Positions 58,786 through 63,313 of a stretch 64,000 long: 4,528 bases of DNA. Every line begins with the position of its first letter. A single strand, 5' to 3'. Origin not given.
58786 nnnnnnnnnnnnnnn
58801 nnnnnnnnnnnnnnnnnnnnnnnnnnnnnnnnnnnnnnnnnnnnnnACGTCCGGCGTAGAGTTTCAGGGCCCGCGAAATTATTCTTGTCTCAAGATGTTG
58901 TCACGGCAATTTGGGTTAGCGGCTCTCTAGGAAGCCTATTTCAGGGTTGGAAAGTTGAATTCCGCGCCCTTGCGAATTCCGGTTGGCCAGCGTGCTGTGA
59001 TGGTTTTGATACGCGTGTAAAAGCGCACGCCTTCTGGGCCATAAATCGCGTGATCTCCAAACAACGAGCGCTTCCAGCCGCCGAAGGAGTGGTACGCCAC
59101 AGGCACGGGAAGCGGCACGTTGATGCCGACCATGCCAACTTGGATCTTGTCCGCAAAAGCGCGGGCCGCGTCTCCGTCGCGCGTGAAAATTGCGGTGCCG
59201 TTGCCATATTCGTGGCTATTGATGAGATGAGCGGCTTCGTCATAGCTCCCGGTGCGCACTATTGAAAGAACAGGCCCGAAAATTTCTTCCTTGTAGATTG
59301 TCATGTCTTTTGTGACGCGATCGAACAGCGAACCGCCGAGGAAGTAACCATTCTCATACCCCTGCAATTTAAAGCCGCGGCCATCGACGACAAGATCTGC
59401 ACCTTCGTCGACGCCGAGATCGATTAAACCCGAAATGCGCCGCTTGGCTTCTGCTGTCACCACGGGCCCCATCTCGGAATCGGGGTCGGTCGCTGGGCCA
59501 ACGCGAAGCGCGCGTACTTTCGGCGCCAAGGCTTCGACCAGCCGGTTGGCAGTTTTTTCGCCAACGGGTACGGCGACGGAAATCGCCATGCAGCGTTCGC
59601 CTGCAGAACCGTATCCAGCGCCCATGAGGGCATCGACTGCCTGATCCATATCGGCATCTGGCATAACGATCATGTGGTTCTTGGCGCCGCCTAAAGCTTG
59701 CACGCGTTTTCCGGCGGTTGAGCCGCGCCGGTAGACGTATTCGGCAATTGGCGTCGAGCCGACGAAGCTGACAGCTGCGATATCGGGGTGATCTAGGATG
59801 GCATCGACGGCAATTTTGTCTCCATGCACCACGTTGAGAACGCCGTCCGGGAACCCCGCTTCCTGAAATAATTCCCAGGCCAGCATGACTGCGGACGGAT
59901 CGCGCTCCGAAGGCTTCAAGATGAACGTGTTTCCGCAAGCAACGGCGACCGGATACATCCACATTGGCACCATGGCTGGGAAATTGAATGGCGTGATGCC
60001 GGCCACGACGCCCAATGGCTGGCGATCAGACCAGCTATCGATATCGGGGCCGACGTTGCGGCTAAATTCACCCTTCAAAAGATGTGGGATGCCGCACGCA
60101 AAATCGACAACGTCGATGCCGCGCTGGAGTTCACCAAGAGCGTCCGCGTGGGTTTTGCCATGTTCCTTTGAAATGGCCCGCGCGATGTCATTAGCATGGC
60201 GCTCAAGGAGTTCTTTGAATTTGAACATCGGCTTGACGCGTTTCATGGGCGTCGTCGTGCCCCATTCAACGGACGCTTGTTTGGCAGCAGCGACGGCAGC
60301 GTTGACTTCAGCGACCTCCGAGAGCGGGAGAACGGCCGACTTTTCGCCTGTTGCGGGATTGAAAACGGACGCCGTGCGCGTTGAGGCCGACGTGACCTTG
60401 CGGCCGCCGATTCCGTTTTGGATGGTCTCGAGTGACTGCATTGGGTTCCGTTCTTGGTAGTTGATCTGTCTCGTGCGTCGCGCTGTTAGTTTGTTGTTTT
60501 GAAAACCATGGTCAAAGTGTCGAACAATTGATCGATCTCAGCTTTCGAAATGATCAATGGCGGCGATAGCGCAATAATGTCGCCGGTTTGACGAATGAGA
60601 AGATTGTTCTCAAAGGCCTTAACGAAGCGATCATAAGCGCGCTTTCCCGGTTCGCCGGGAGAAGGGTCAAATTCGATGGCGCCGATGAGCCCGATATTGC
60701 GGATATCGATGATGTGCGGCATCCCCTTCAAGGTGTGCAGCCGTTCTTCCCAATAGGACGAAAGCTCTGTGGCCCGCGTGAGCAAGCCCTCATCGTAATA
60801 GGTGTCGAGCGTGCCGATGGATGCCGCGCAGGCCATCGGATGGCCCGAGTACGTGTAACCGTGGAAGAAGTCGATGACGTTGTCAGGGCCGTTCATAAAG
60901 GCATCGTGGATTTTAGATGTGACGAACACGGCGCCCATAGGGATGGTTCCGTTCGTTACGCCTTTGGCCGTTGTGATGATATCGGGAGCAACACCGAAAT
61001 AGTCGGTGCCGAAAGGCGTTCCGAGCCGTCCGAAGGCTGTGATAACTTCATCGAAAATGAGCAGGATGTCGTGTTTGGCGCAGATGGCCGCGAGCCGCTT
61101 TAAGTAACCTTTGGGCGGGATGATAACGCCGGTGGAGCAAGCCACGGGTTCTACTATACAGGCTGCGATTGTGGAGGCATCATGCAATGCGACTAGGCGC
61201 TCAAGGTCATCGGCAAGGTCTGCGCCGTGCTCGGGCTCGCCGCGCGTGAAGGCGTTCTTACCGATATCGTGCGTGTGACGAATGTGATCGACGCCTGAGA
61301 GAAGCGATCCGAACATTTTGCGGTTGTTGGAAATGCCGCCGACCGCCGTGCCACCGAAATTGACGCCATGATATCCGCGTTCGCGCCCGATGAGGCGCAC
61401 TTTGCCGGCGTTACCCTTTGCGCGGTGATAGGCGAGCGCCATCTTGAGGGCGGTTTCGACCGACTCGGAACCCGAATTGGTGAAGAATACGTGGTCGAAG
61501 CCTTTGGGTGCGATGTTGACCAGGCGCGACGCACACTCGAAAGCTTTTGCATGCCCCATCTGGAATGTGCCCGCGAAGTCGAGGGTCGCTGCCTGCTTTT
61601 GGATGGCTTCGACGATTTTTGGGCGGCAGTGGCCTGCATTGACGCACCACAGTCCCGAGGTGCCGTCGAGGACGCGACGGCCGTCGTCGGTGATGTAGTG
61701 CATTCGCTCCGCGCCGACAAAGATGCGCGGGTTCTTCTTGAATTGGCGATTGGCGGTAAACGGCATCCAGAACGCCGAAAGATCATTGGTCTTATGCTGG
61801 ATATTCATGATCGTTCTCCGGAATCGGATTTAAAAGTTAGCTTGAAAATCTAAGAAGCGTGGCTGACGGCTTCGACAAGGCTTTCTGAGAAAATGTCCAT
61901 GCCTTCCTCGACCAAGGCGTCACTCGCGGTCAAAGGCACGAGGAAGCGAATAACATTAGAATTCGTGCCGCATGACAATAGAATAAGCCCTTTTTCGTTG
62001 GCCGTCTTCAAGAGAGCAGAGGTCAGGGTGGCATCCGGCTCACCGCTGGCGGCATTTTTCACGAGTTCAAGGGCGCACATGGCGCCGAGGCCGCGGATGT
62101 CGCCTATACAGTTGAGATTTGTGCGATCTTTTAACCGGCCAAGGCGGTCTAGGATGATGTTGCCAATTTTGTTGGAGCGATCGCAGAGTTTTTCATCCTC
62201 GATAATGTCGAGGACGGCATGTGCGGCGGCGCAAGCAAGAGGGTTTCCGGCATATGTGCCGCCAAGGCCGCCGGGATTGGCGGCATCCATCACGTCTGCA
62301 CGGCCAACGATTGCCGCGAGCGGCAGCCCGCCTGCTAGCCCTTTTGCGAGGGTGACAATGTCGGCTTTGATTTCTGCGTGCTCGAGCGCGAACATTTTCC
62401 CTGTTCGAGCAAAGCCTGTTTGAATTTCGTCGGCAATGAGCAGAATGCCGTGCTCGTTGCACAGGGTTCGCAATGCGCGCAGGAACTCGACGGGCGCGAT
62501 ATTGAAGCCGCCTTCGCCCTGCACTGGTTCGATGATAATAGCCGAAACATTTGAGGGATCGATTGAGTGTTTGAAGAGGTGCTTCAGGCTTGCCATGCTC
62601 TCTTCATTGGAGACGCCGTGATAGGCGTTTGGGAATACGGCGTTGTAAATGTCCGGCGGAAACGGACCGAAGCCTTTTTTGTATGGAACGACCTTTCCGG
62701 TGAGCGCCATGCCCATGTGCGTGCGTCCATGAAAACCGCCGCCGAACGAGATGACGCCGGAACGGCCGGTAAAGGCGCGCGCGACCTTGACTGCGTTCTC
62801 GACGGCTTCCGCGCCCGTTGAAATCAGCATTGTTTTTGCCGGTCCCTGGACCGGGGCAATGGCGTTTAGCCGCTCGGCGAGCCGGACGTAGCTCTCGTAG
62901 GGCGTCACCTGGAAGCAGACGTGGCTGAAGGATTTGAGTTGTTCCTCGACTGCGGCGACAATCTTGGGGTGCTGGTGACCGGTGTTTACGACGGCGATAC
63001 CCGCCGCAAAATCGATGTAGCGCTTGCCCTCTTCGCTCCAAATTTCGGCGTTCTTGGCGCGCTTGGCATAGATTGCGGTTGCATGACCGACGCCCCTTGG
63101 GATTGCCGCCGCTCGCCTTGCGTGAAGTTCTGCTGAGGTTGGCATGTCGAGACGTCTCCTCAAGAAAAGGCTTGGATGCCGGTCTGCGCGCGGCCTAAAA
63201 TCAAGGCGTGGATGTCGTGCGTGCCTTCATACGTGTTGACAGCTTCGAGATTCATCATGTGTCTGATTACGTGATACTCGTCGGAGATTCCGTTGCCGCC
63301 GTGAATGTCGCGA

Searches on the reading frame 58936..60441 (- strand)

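Call 3: search_protein_families(library=pfam, proteins=[window:58936-60441:-], max_evalue=0.01)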
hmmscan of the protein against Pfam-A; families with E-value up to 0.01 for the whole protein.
window:58936-60441:- (501 aa): 2 families
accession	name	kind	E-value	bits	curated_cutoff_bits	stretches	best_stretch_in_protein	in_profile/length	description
PF00171.27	Aldedh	-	4.9e-137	457.7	23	1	18-481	4-461/461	Aldehyde dehydrogenase family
PF05893.19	LuxC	-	0.00064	19.2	21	1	130-271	76-219/401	Acyl-CoA reductase (LuxC)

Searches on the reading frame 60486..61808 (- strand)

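Call 3: search_protein_families(library=pfam, proteins=[window:60486-61808:-], max_evalue=0.01)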
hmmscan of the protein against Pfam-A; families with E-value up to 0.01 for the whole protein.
window:60486-61808:- (440 aa): 1 family
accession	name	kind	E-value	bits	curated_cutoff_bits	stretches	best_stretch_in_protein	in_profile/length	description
PF00202.27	Aminotran_3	-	6.9e-91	305.4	30.5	1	29-434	11-401/403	Aminotransferase class-III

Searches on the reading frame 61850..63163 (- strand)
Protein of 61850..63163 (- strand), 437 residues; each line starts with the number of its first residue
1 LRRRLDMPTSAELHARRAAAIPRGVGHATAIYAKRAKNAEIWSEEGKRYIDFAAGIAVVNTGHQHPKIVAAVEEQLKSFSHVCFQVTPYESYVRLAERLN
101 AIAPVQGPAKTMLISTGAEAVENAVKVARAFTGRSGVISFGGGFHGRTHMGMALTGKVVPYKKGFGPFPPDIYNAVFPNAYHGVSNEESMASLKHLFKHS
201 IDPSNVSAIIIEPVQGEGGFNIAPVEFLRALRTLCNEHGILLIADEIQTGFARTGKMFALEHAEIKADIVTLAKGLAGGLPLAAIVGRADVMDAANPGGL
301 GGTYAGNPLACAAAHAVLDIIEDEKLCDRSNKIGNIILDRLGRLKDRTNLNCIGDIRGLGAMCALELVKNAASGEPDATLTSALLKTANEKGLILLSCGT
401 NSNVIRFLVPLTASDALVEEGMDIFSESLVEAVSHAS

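Call 24: find_encoding_contigs(protein=window:61850-63163:-, flank=10000, max_places=2)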
Protein window:61850-63163:- (437 aa): no gene with exactly this product is on record in the collection.

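Call 69: search_protein_families(library=pfam, proteins=[window:61850-63163:-], max_evalue=0.000001)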
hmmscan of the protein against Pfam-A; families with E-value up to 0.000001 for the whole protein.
window:61850-63163:- (437 aa): 1 family
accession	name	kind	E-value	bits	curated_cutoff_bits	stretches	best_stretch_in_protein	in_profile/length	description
PF00202.27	Aminotran_3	-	3.9e-135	451.1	30.5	1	29-428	9-402/403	Aminotransferase class-III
